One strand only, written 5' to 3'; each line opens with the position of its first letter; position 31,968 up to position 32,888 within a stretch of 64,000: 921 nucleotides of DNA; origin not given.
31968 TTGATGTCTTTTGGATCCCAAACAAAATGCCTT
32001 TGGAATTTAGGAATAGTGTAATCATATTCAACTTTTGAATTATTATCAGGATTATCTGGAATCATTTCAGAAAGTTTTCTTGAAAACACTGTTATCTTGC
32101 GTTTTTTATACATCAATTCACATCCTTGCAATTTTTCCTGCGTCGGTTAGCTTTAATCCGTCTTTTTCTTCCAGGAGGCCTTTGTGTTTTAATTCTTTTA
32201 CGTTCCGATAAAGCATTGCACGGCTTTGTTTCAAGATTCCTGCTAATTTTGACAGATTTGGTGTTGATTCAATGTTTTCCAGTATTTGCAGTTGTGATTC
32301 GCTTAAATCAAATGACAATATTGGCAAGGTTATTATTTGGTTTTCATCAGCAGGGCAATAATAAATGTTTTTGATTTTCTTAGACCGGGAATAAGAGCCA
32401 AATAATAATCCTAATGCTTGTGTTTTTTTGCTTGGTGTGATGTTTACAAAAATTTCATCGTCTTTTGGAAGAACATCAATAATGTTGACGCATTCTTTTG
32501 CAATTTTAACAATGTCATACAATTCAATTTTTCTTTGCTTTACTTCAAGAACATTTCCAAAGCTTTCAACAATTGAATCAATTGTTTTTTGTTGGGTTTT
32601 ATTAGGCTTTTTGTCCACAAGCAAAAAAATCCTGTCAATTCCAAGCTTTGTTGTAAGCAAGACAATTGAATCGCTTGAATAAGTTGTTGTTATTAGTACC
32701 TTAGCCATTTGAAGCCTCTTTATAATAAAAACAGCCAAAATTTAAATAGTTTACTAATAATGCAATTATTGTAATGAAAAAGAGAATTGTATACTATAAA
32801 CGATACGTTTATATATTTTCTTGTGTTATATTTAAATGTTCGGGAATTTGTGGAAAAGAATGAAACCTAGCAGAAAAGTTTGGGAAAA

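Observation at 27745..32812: Candidate defense operon under a CARF regulator: Csa3-like regulator, GmrSD-like DUF262/DUF1524 protein and UvrD-type helicase fused to a RecB nuclease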

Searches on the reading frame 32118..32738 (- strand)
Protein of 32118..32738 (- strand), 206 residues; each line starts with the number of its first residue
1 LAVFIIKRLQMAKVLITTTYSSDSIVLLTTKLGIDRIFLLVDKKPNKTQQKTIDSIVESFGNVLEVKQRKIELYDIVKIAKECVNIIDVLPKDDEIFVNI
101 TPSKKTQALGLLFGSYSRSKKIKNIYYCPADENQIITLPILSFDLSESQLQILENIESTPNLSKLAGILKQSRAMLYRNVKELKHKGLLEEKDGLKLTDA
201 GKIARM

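Call 3: search_protein_families(library=pfam, proteins=[window:32118-32738:-], max_evalue=0.01)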
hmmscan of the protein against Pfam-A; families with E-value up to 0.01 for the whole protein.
window:32118-32738:- (206 aa): 2 families
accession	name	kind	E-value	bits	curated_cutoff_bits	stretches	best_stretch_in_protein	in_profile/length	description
PF19810.5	HFX_2341_N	-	1.5e-11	45.3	30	1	18-132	7-119/120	HFX_2341-like, N-terminal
PF23400.1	CARF_Card1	-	4.5e-05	23.9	24.6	1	37-139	31-130/146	Card1 CARF domain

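Call 4: search_protein_families(library=padloc, proteins=[window:32118-32738:-], max_evalue=0.01)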
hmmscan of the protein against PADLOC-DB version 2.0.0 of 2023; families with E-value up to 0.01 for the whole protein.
window:32118-32738:- (206 aa): 25 families
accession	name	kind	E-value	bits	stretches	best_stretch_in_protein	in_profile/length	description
PDLC01849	CARF3--CARF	-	3.7e-61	204.3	1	11-205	1-196/197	-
PDLC01434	CasR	-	3.7e-28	96.7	1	14-203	3-188/191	"CAS-I,CAS-II,CAS-III,CAS-IV,CAS-V,CAS-VI; associated_signaling"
PDLC01268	CasR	-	2.4e-19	68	1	11-198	2-177/179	"CAS-I,CAS-II,CAS-III,CAS-IV,CAS-V,CAS-VI; associated_signaling"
PDLC01863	CARF3--CARF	-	3.5e-16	57.5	1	54-204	35-180/182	-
PDLC01044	Csa3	-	5e-13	47.4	1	34-203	27-192/194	Type I-A associated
PDLC01866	CARF3--CARF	-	2.3e-11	42.1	1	33-202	24-201/207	-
PDLC01879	CARF3--CARF_TM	-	2.4e-11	41.7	1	9-203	15-215/222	-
PDLC01848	CARF3--CARF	-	1.1e-09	36.3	1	30-203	21-191/197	-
PDLC01860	CARF3--CARF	-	1.8e-09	36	1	20-192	10-190/210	-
PDLC01847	CARF3--CARF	-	5.3e-09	34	1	18-124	12-114/239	-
PDLC01867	CARF3--CARF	-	1.3e-08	33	1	51-190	45-187/200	-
PDLC01865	CARF3--CARF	-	1.4e-08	32.6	1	13-205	2-211/215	-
PDLC01852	CARF3--CARF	-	3.8e-08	31.5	1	18-193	8-191/208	-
PDLC01862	CARF3--CARF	-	3.9e-08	31.1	1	30-161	24-166/233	-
PDLC01853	CARF3--CARF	-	1.1e-06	26.5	1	12-192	2-187/209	-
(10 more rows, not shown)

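Call 5: search_protein_families(library=ncbifam, proteins=[window:32118-32738:-], max_evalue=0.01)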
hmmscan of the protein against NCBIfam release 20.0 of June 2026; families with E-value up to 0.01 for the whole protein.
window:32118-32738:- (206 aa): 3 families
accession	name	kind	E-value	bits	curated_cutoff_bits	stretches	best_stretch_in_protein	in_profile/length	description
TIGR01884.1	cas_HTH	subfamily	2.5e-20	72.7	60.2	1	12-196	4-197/202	CRISPR-associated CARF protein Csa3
NF053606.1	Sta1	subfamily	0.0011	19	80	1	141-191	14-66/100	Sta1 family transcriptional regulator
NF040939.2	trans_reg_lrs14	equivalog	0.007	16.4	90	0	142-191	16-68/103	Lrs14 family HTH-type transcriptional regulator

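Call 19: find_homologous_proteins(query=window:32118-32708:-)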
Query window:32118-32708:- (196 aa): 277 proteins with E <= 0.001 among 593 candidates; the best 120 are listed.
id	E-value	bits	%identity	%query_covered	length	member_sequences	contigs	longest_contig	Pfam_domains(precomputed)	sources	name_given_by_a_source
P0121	2.3e-117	407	100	100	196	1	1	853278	PF19810.6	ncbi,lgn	-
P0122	4.6e-72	260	65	100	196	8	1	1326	PF08279.19,PF19810.6,PF25213.2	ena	-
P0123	8.3e-66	239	58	100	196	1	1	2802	PF09651.17,PF19810.6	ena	-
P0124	1.3e-65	239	58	100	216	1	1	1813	PF23400.2,PF19810.6,PF25213.2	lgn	-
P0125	1.8e-65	238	59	100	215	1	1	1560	PF23400.2,PF19810.6,PF25213.2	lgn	-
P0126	1.1e-64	236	54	100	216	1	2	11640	PF19810.6,PF25213.2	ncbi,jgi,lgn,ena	-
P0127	2.4e-64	234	58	100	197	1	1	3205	PF08279.19,PF19810.6,PF25213.2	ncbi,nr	ncbi:MAG: CRISPR locus-related DNA-binding protein [Candidatus Aenigmarchaeota archaeon]|nr:CRISPR l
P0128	2.9e-64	234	56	100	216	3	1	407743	PF22662.4,PF23400.2,PF19810.6,PF25213.2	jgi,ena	-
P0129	5.5e-64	233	54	100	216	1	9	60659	PF22662.4,PF19810.6,PF25213.2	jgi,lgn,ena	-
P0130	6.3e-64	233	55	100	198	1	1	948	PF22662.4,PF19810.6,PF25213.2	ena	-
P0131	1.5e-63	232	55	100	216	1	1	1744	PF12840.14,PF23400.2,PF19810.6,PF25213.2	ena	-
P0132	2.1e-63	231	57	100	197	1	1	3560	PF19810.6,PF25213.2,PF14947.13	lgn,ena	-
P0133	2.4e-63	231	53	100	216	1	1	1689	PF08279.19,PF22662.4,PF23400.2,PF19810.6,PF25213.2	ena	-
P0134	2.4e-63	231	54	100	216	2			PF12840.14,PF19810.6,PF25213.2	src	-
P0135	2.4e-63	231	54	100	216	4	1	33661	PF12840.14,PF19810.6,PF25213.2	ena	-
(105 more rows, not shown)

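Call 24: find_related_loci(query=A2, collection=metagenome_contigs, flank=10000)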
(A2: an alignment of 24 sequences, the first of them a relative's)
Query A2 (196 aa) in metagenome_contigs; peptide patterns used: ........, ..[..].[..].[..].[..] (x = any residue, [..] = any of these).
600 stretches matched a pattern (row limit reached: there are more); 335 encode a relative of the query (tblastn E <= 1e-3); the best 80 are kept; 80 distinct loci.
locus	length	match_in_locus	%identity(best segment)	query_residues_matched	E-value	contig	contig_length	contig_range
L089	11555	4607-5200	54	1-196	2e-73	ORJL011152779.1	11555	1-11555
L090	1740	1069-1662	57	1-196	2e-76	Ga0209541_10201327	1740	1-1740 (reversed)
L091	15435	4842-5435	54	1-196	3e-72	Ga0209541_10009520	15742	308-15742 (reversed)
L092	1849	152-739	56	1-196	2e-74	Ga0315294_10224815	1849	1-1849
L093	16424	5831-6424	54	1-196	1e-71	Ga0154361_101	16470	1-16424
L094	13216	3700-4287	55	1-196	1e-70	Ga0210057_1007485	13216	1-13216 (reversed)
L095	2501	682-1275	56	1-196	2e-71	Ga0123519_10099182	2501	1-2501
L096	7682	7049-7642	56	1-196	2e-70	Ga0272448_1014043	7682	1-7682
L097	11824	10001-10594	56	1-196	2e-70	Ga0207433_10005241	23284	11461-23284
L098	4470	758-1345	54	1-196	9e-70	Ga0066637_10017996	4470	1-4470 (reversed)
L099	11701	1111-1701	56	1-196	2e-69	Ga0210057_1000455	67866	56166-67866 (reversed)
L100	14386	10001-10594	54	1-196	7e-69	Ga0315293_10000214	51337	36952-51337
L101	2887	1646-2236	54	1-196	7e-69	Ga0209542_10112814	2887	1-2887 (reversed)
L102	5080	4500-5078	54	1-193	3e-68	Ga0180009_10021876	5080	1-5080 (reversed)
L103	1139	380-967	52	1-196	7e-73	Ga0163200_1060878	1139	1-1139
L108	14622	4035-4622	54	1-196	1e-61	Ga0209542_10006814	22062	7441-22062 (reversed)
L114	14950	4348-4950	50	1-196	2e-60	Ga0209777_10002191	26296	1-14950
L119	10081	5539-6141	51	1-196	6e-60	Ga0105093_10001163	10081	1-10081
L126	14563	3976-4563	53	1-196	4e-59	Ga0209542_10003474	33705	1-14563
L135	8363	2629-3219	50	3-196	1e-58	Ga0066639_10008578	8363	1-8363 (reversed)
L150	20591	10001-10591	51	3-196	2e-57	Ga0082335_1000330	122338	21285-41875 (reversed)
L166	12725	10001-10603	50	1-196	8e-57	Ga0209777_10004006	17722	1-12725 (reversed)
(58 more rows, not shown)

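Call 38: search_protein_families(library=pfam, proteins=[L114:2682-4253:-, L100:11008-12201:+, L108:6741-8237:+, L126:4748-5680:+, L119:6176-7528:+, L100:12261-14336:+, L093:8607-9266:+, L093:9282-12602:+, L135:3224-3916:+], max_evalue=0.001)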
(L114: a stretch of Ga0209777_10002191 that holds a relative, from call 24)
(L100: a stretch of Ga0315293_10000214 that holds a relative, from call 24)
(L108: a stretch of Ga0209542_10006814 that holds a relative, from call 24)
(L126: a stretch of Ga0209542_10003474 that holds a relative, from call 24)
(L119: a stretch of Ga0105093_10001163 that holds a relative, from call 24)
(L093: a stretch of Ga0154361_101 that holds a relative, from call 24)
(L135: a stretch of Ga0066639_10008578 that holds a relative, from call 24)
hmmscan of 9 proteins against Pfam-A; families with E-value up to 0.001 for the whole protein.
L114:2682-4253:- (523 aa): 22 families
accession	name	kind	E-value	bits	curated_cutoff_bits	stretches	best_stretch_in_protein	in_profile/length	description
PF00004.35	AAA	-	6e-35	121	21.2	2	318-434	1-124/131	ATPase family associated with various cellular activities (AAA)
PF13401.12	AAA_22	-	4.3e-12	46.9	27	1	72-130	6-68/130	AAA domain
PF13191.12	AAA_16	-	1.4e-10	42.4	32.6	1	61-121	16-82/167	AAA ATPase domain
PF07728.20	AAA_5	-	6.6e-10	39.6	22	1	74-180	2-125/139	AAA domain (dynein-related subfamily)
PF13173.12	AAA_14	-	5.6e-09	36.5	27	1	73-141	4-74/129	AAA domain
PF20720.3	nSTAND3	-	8.4e-08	32.5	27.2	1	74-178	20-112/155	Novel STAND NTPase 3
PF05673.19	DUF815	-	1e-07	31.8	23.8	0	18-192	11-165/249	Protein of unknown function (DUF815)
PF00910.28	RNA_helicase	-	2.5e-06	28.4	21.5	0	75-168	2-79/105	RNA helicase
PF25201.1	nSTAND6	-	6e-06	26.8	27.7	0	311-339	14-42/148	Novel STAND NTPase 6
PF05496.18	RuvB_N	-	1.5e-05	25.3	27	0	316-383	34-96/159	Holliday junction DNA helicase RuvB P-loop domain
PF12775.13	AAA_7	-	3e-05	24.1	25.8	0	72-115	34-75/181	P-loop containing dynein motor region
PF24883.2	NPHP3_N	-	6e-05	23.7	24.8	0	68-98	19-49/164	Nephrocystin 3, N-terminal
PF00308.24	Bac_DnaA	-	9.4e-05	23.1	23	1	67-193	30-158/162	Bacterial DnaA ATPAse domain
PF07724.20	AAA_2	-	0.00011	22.7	27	0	361-383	65-87/166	AAA domain (Cdc48 subfamily)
PF02367.23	TsaE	-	0.00022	21.6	26.6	0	72-96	22-46/128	Threonylcarbamoyl adenosine biosynthesis protein TsaE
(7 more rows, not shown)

L100:11008-12201:+ (397 aa): 2 families
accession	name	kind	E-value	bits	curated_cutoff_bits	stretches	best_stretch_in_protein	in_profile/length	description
PF12705.13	PDDEXK_1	-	1.7e-32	113.8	22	1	3-247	2-246/247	PD-(D/E)XK nuclease superfamily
PF10926.14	DUF2800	-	7.4e-08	32.4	21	1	4-249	5-234/368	Protein of unknown function (DUF2800)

L108:6741-8237:+ (498 aa): 2 families
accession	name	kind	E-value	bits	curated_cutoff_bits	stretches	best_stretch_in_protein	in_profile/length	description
PF11074.14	DUF2779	-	1.3e-39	135.8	23.3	1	303-425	2-126/126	Domain of unknown function(DUF2779)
PF01930.23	Cas_Cas4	-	2.7e-08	34.5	22.7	1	105-230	53-159/160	Domain of unknown function DUF83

L126:4748-5680:+ (310 aa): 1 family
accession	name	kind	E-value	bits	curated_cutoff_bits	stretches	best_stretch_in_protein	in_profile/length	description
PF14088.11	DUF4268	-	2.5e-31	109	27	1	173-305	1-140/140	Domain of unknown function (DUF4268)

L119:6176-7528:+ (450 aa): 0 families

L100:12261-14336:+ (691 aa): 5 families
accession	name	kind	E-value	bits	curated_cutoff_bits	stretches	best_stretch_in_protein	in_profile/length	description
PF04851.21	ResIII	-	4.1e-22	79.3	22.5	1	254-418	3-164/164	Type III restriction enzyme, res subunit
PF00271.37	Helicase_C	-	2.4e-12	47.5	23.5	1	518-624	2-108/110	Helicase conserved C-terminal domain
PF00270.35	DEAD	-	9e-11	42.2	26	1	257-418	2-162/167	DEAD/DEAH box helicase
PF18766.7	SWI2_SNF2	-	2.5e-05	24.5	26.7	1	268-446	16-181/221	SWI2/SNF2 ATPase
PF13091.12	PLDc_2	-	0.00069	19.9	27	0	133-191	67-120/132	PLD-like domain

L093:8607-9266:+ (219 aa): 1 family
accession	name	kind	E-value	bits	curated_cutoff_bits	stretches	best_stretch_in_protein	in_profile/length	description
PF12705.13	PDDEXK_1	-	1.9e-08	35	22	1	85-213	120-242/247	PD-(D/E)XK nuclease superfamily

L093:9282-12602:+ (1106 aa): 7 families
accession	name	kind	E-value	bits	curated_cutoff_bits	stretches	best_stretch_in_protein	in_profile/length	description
PF00271.37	Helicase_C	-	1.1e-27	96.9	23.5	1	477-580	6-110/110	Helicase conserved C-terminal domain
PF13020.12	NOV_C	-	1.6e-21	76.6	22.1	1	987-1075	1-91/91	Protein NO VEIN, C-terminal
PF04851.21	ResIII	-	1.2e-15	58.2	22.5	1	100-268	2-164/164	Type III restriction enzyme, res subunit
PF00176.29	SNF2-rel_dom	-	3.2e-13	49.9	24.9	1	123-360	21-253/290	SNF2-related domain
PF00270.35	DEAD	-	3.8e-09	36.9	26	1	122-269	17-162/167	DEAD/DEAH box helicase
PF09848.15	SLFN-g3_helicase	-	5.9e-05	22.9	24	1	122-251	4-110/354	Schlafen group 3, DNA/RNA helicase domain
PF13872.12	AAA_34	-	0.00029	20.3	27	0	118-236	59-192/306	P-loop containing NTP hydrolase pore-1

L135:3224-3916:+ (230 aa): 0 families

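Call 39: search_protein_families(library=pfam, proteins=[L150:10969-12018:+], max_evalue=0.001)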
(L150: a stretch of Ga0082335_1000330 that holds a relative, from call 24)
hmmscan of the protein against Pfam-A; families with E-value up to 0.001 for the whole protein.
L150:10969-12018:+ (349 aa): 1 family
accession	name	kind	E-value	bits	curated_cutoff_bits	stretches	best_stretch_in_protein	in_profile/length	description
PF13310.11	Virulence_RhuM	-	5.1e-114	380.2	33.7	1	70-325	1-249/252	Virulence protein RhuM family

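Call 51: search_solved_structures(query=A2, max_evalue=0.1, show_alignments=1)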
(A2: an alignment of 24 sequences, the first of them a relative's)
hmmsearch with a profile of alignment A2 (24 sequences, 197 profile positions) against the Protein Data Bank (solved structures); distinct sequences matched with E-value up to 0.1: 14.
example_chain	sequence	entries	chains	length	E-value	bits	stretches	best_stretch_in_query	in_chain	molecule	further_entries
8bao_A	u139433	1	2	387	1.2e-05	28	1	3-121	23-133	DUF1887 family protein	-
3tgn_A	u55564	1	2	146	0.00012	24.7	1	114-184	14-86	Adc operon repressor AdcR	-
5yhx_A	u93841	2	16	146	0.00019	24.1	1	115-182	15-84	Zinc transport transcriptional regulator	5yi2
5yhy_A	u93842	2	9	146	0.00025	23.7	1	115-182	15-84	Zinc transport transcriptional regulator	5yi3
5yhz_A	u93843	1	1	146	0.00027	23.6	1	115-182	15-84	Zinc transport transcriptional regulator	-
5yi0_B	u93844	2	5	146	0.00034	23.3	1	115-182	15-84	Zinc transport transcriptional regulator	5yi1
5jlu_A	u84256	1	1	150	0.00049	22.7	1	111-183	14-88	Adhesin competence repressor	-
5jls_A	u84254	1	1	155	0.00054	22.6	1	112-183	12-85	Adhesin competence repressor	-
6cmv_A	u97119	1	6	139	0.00071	22.2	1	115-183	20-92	Transcriptional regulator Lrs14-like protein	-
6fi9_A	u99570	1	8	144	0.0015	21.2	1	117-182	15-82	Transcriptional regulator ZitR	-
1uly_A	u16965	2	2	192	0.0086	18.7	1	123-185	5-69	hypothetical protein PH1932 | hypothetical transcription regulator protein, PH1932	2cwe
1y0u_A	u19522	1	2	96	0.045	16.3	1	133-194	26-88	arsenical resistance operon repressor, putative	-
2ia0_A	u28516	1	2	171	0.066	15.8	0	135-181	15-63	Putative HTH-type transcriptional regulator PF0864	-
3qyf_A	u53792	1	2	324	0.088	15.4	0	54-130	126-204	CRISPR-ASSOCIATED PROTEIN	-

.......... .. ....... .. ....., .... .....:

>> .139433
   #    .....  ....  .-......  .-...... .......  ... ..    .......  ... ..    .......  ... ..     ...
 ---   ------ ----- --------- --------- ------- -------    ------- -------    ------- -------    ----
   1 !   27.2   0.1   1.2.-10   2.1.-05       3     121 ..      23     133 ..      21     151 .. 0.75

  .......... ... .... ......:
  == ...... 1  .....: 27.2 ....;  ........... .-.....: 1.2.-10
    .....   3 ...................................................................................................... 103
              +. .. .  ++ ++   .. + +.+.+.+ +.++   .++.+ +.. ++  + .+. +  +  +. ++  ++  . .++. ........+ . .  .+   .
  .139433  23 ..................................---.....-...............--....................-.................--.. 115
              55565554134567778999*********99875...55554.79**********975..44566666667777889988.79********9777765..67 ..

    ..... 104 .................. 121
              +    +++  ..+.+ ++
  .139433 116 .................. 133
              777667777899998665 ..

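Call 56: predict_structure(alignment_id=A2)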
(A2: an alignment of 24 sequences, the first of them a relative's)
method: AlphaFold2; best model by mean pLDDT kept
length: 196 residues; sequences in the alignment: 24
mean_pLDDT: 91.8   pTM: 0.83
mean pLDDT of the five models: 91.8, 91.8, 91.4, 88.1, 87.4
residues with pLDDT >= 90: 150; 70-90: 45; 50-70: 1; < 50: 0
segments of 3 or more residues with pLDDT < 50: none
pLDDT, mean of each block of 10 residues (from residue 1): 93 91 96 91 94 94 89 96 95 85 94 91 86 91 91 91 94 94 88 92
secondary structure, 60 per line:
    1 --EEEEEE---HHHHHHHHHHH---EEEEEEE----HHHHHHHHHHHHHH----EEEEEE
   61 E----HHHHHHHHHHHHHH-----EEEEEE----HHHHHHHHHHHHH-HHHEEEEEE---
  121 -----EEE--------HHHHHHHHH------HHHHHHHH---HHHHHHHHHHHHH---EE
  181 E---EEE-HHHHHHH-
elements in order: E3-8 H12-22 E26-32 H37-50 E55-61 H66-79 E85-90 H95-107 E112-117 E126-128 H137-145 H152-159 H163-175 E179-181 E185-187 H189-195

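Call 59: search_protein_families(library=pfam, proteins=[L119:6176-7528:+, L135:3224-3916:+], max_evalue=0.01)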
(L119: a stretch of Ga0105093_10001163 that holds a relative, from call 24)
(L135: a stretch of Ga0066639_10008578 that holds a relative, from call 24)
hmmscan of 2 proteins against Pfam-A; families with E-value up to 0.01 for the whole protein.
L119:6176-7528:+ (450 aa): 0 families

L135:3224-3916:+ (230 aa): 0 families

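Call 60: fold_search(model_id=the predicted structure, library=pdb)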
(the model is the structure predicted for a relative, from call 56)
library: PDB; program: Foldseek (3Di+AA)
matches with E <= 10: 1718; with E <= 0.001: 54
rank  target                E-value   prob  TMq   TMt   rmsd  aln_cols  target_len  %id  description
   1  6wxq_A                1.9e-09  1.00  0.54  0.51  12.1       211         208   19  Crystal structure of CRISPR-associated transcription factor Csa3 complexed with cA4 (released 2021-11-17)
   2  2wte_B                3.5e-09  1.00  0.54  0.51  12.1       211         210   19  The structure of the CRISPR-associated protein, Csa3, from Sulfolobus solfataricus at 1.8 angstrom resolution. (released 2010-09-22)
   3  2wte_A                3.9e-09  1.00  0.56  0.52  12.6       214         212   18  The structure of the CRISPR-associated protein, Csa3, from Sulfolobus solfataricus at 1.8 angstrom resolution. (released 2010-09-22)
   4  6w11_B                1.7e-08  1.00  0.54  0.53  12.1       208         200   18  The structure of Sulfolobus solfataricus Csa3 in complex with cyclic tetraadenylate (cA4) (released 2021-03-10)
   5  3qyf_A                7.0e-08  1.00  0.62  0.47   4.4       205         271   18  Crystal structure of the CRISPR-associated protein SSO1393 from Sulfolobus solfataricus (released 2011-03-23)
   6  3qyf_B                1.8e-07  1.00  0.64  0.49   4.2       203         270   18  Crystal structure of the CRISPR-associated protein SSO1393 from Sulfolobus solfataricus (released 2011-03-23)
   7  7pq3_AAA              3.3e-07  1.00  0.62  0.47   5.8       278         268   15  Crystal Structure of the Ring Nuclease 0811 from Sulfolobus islandicus (Sis0811) in complex with its post-catalytic  (released 2021-11-24)
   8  7pq6_BBB              3.3e-07  1.00  0.63  0.48   4.3       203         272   18  Crystal Structure of the Ring Nuclease 0811 mutant-S12A from Sulfolobus islandicus (Sis0811) (released 2021-11-24)
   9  7pq6_AAA              3.7e-07  1.00  0.62  0.47   4.4       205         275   18  Crystal Structure of the Ring Nuclease 0811 mutant-S12A from Sulfolobus islandicus (Sis0811) (released 2021-11-24)
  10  7pq2_AAA              7.2e-07  1.00  0.66  0.50   4.4       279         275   14  Crystal Structure of the Ring Nuclease 0811 from Sulfolobus islandicus (Sis0811) in its apo form (released 2021-11-24)
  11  8bao_B                9.8e-07  1.00  0.54  0.30  19.8       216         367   19  Dysgonamonadaceae bacterium CRISPR ancillary nuclease 2 (released 2022-11-30)
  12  7pqa_BBB              1.0e-06  1.00  0.60  0.46   4.4       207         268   17  Crystal Structure of the Ring Nuclease 0811 mutant-S12G/K169G from Sulfolobus islandicus (Sis0811) (released 2021-12-01)
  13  7pqa_AAA              1.2e-06  1.00  0.61  0.47   4.3       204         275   17  Crystal Structure of the Ring Nuclease 0811 mutant-S12G/K169G from Sulfolobus islandicus (Sis0811) (released 2021-12-01)
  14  7pq3_BBB              1.8e-06  1.00  0.63  0.48   5.1       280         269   14  Crystal Structure of the Ring Nuclease 0811 from Sulfolobus islandicus (Sis0811) in complex with its post-catalytic  (released 2021-11-24)
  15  7pq2_BBB              2.1e-06  1.00  0.67  0.51   4.4       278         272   14  Crystal Structure of the Ring Nuclease 0811 from Sulfolobus islandicus (Sis0811) in its apo form (released 2021-11-24)
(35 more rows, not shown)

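Call 67: search_protein_families(library=pfam, alignment_id=A5, max_evalue=0.00001)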
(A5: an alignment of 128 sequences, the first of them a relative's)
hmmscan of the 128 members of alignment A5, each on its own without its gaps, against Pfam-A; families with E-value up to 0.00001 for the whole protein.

A. member 1, L089:5219-5863:+ (214 aa): 0 families

B. families by the number of members that match (of 128 scanned): 80 families (the first 25 are shown)
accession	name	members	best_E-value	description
PF12705.13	PDDEXK_1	15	1.7e-32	PD-(D/E)XK nuclease superfamily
PF00580.27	UvrD-helicase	8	1.7e-44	UvrD/REP helicase N-terminal domain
PF13361.12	UvrD_C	8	2.5e-20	UvrD-like helicase C-terminal domain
PF13245.12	AAA_19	8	7.6e-17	AAA domain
PF02384.22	N6_Mtase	6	3.7e-109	N-6 DNA Methylase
PF03235.19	GmrSD_N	5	2.3e-39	GmrSD restriction endonuclease, N-terminal domain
PF01443.25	Viral_helicase1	5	3.2e-09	Viral superfamily 1 RNA helicase core domain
PF13538.12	UvrD_C_2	5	2.2e-07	UvrD-like helicase C-terminal domain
PF11074.14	DUF2779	4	4.6e-41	Domain of unknown function(DUF2779)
PF14088.11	DUF4268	4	2.5e-31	Domain of unknown function (DUF4268)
PF00271.37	Helicase_C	4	1.1e-27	Helicase conserved C-terminal domain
PF04851.21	ResIII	4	4.1e-22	Type III restriction enzyme, res subunit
PF00270.35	DEAD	4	9e-11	DEAD/DEAH box helicase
PF06250.17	YhcG_C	3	1.4e-58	YhcG PDDEXK nuclease domain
PF17761.7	DUF1016_N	3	8.9e-49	DUF1016 N-terminal domain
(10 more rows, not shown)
